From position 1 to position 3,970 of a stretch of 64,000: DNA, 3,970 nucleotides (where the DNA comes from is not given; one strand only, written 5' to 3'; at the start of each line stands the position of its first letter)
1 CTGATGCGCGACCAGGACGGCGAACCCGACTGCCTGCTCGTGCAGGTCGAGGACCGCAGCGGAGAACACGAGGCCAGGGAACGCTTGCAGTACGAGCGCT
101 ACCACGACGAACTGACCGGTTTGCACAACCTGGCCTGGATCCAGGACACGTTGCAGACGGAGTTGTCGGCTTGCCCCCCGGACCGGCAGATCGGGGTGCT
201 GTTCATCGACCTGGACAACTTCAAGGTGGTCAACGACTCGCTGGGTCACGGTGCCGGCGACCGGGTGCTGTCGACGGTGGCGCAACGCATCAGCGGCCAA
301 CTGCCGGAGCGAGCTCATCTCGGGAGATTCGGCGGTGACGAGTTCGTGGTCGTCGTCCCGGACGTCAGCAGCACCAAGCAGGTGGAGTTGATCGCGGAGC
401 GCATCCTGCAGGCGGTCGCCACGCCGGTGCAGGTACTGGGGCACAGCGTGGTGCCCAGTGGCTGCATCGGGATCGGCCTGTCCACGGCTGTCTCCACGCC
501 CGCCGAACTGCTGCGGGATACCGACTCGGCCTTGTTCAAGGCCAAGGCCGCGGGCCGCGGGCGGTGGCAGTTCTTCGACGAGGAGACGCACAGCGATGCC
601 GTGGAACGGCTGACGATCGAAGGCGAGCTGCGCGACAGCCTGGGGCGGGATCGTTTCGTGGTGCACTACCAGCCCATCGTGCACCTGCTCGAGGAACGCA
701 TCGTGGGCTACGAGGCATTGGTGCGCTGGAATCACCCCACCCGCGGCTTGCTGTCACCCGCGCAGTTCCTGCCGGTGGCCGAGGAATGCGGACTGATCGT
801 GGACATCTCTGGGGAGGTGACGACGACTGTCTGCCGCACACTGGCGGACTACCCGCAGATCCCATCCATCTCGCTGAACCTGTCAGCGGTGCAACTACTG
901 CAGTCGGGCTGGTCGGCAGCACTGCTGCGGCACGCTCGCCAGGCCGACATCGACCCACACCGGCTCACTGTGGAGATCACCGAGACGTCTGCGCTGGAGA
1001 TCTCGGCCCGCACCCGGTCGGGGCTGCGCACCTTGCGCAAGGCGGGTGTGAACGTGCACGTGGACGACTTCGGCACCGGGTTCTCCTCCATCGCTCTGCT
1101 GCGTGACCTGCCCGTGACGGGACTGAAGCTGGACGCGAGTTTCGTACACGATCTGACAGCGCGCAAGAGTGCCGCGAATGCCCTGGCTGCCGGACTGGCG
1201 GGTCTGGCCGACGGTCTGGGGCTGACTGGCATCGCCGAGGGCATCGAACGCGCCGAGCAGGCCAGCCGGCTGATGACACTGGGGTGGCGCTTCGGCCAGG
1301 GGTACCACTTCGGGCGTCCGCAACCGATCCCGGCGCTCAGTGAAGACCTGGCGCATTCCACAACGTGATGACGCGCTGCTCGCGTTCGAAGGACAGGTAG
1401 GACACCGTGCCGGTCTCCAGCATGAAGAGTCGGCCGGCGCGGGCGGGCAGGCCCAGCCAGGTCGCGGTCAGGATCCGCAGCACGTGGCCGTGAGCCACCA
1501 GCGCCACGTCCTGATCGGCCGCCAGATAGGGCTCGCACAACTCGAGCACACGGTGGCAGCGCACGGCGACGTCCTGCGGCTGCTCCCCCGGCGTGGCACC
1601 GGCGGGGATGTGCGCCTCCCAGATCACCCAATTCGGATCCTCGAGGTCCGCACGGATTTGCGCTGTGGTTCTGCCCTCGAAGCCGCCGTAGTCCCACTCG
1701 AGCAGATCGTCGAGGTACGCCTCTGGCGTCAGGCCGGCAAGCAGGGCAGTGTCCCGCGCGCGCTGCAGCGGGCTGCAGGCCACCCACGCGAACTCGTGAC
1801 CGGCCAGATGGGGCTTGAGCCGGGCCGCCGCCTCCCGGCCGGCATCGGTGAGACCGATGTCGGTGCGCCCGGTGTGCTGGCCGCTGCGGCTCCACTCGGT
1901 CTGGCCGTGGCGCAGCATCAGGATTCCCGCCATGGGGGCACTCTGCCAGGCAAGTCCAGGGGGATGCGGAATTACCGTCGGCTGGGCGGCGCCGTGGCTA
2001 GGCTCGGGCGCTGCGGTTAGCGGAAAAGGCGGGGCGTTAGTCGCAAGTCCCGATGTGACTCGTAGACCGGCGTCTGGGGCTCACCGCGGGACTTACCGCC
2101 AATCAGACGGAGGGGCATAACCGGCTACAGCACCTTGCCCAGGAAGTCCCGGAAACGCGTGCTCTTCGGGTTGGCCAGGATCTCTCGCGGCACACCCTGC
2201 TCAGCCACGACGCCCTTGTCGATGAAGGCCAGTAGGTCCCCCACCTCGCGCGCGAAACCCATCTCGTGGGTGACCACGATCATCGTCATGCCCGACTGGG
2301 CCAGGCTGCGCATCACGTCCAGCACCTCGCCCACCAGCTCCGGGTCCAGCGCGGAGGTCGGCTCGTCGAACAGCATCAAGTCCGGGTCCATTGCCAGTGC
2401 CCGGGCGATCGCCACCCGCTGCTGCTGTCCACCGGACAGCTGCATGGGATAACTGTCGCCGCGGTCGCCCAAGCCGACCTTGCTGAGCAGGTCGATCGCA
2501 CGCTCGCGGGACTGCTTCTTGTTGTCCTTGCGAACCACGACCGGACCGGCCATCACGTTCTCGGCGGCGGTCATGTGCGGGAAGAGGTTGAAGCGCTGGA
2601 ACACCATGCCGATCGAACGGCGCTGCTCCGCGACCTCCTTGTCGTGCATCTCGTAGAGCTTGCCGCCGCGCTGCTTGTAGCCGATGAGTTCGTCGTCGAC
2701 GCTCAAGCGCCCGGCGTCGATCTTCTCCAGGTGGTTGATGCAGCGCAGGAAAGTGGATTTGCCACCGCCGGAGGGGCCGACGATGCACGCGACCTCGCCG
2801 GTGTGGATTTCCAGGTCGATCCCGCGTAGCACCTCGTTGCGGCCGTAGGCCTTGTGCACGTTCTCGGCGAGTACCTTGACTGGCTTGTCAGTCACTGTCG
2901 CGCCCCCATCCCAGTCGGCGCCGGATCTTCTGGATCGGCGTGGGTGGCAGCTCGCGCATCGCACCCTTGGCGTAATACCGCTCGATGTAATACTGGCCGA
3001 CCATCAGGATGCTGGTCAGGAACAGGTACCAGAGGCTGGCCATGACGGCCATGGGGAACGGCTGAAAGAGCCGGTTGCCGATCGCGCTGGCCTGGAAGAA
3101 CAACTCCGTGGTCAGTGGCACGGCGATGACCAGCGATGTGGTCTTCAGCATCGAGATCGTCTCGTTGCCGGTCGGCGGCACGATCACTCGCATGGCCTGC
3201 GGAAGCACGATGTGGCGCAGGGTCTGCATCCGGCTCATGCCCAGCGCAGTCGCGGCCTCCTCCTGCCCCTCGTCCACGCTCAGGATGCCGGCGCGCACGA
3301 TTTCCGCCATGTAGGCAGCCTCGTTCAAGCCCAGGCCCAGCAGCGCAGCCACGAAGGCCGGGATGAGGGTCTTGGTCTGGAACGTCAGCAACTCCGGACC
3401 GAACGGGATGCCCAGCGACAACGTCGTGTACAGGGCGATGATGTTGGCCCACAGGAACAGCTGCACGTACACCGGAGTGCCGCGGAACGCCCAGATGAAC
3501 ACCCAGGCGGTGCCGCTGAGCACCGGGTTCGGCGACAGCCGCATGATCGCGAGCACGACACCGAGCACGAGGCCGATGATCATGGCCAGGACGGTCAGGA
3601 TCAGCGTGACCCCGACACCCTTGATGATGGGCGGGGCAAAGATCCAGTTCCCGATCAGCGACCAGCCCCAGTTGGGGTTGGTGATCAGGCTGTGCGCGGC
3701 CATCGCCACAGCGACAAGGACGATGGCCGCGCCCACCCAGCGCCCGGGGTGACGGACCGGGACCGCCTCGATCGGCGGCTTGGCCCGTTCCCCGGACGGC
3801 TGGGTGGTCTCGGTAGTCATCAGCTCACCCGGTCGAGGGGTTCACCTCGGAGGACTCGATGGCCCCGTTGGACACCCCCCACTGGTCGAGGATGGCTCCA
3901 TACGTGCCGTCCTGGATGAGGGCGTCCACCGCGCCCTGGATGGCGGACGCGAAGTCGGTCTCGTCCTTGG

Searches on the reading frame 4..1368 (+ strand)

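Call 69: search_protein_families(library=pfam, proteins=[window:4-1368:+])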
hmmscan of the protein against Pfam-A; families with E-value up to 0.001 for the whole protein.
window:4-1368:+ (454 aa): 2 families
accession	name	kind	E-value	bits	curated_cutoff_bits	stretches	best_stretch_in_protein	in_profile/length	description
PF00563.25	EAL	-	6.1e-62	209.5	31.3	1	208-439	3-236/236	EAL domain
PF00990.26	GGDEF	-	8.5e-39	133.3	23.8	1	33-186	2-160/161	Diguanylate cyclase, GGDEF domain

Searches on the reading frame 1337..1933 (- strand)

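Call 69: search_protein_families(library=pfam, proteins=[window:1337-1933:-])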
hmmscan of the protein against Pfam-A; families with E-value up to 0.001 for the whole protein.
window:1337-1933:- (198 aa): 1 family
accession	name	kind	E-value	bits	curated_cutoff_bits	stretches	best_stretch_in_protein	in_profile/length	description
PF00300.27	His_Phos_1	-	2.7e-45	154.9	21.7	1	4-194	1-193/194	Histidine phosphatase superfamily (branch 1)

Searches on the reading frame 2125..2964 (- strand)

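Call 69: search_protein_families(library=pfam, proteins=[window:2125-2964:-])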
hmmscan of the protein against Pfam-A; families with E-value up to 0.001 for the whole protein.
window:2125-2964:- (279 aa): 3 families
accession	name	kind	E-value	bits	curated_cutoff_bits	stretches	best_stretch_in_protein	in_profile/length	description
PF00005.33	ABC_tran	-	5.8e-34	118.1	25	1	46-204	1-137/137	ABC transporter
PF13304.12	AAA_21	-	6.4e-13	49.9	27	1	155-235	220-300/304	AAA domain, putative AbiEii toxin, Type IV TA system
PF02463.25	SMC_N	-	1.2e-08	35.1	40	1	57-242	25-206/220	RecF/RecN/SMC N terminal domain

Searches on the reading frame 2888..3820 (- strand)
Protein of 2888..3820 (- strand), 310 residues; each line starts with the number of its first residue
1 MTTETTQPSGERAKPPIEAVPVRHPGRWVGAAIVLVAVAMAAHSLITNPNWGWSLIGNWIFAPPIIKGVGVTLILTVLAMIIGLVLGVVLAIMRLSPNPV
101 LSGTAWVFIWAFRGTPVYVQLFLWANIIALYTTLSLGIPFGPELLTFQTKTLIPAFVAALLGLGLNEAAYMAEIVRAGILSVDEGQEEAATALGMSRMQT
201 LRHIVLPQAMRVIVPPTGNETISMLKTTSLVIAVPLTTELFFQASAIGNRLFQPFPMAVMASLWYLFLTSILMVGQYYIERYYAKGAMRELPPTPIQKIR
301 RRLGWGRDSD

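Call 69: search_protein_families(library=pfam, proteins=[window:2888-3820:-])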
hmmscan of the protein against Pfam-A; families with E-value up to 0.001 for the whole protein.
window:2888-3820:- (310 aa): 1 family
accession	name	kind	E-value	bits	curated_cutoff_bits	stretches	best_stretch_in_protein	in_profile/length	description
PF00528.27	BPD_transp_1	-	2.5e-18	66.9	26.4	1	83-281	1-180/184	Binding-protein-dependent transport system inner membrane component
